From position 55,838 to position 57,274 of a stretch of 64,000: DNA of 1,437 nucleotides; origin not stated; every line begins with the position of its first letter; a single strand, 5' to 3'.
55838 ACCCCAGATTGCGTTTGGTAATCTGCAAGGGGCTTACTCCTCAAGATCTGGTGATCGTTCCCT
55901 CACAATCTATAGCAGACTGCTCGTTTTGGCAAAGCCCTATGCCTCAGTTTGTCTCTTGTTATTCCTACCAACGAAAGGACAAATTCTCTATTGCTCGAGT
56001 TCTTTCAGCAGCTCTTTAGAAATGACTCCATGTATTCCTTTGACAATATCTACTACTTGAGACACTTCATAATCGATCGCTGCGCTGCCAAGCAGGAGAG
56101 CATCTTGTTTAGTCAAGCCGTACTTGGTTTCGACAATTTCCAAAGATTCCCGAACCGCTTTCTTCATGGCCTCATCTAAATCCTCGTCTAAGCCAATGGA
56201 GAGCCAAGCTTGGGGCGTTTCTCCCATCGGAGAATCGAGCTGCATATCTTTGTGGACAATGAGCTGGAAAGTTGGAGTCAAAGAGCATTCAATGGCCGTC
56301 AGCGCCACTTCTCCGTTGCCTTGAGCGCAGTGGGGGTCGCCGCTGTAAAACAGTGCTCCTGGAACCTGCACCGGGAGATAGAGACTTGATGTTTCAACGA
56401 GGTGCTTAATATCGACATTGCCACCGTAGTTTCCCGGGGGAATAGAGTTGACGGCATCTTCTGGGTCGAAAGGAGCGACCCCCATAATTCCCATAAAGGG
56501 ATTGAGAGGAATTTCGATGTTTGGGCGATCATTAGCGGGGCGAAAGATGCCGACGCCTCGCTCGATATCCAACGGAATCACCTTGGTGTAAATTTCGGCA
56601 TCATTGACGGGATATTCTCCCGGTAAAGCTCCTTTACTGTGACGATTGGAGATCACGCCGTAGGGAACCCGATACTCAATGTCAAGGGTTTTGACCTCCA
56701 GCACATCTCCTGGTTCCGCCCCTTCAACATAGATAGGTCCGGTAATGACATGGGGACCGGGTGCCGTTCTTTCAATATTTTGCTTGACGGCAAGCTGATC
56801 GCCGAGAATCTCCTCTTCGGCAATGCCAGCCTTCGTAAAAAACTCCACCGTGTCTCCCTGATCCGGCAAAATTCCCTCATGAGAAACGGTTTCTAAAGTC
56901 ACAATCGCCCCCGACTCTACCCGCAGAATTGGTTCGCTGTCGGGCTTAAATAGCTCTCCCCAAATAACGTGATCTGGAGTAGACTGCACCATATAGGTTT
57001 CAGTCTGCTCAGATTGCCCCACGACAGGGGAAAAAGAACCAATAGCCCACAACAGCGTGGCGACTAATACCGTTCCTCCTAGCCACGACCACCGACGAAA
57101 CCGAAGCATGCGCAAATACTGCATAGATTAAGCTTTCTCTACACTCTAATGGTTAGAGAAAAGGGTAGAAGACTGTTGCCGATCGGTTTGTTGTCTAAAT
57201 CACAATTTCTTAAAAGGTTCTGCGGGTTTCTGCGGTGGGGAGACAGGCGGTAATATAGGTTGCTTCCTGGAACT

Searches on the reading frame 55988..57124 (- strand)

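Call 4: search_protein_families(library=pfam, proteins=[window:55988-57124:-])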
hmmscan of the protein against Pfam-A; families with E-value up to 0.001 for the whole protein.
window:55988-57124:- (378 aa): 1 family
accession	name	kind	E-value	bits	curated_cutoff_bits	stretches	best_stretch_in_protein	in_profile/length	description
PF03069.20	FmdA_AmdA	-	4.6e-31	108.5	27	2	223-360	199-357/373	Acetamidase/Formamidase family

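Call 5: search_protein_families(library=ncbifam, proteins=[window:55988-57124:-])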
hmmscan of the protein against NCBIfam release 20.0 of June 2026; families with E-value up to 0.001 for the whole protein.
window:55988-57124:- (378 aa): 1 family
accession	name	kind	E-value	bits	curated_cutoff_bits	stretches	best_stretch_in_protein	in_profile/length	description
NF045496.1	FormamaseFmdA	equivalog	4.5e-20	71.7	500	2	223-279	210-267/407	formamidase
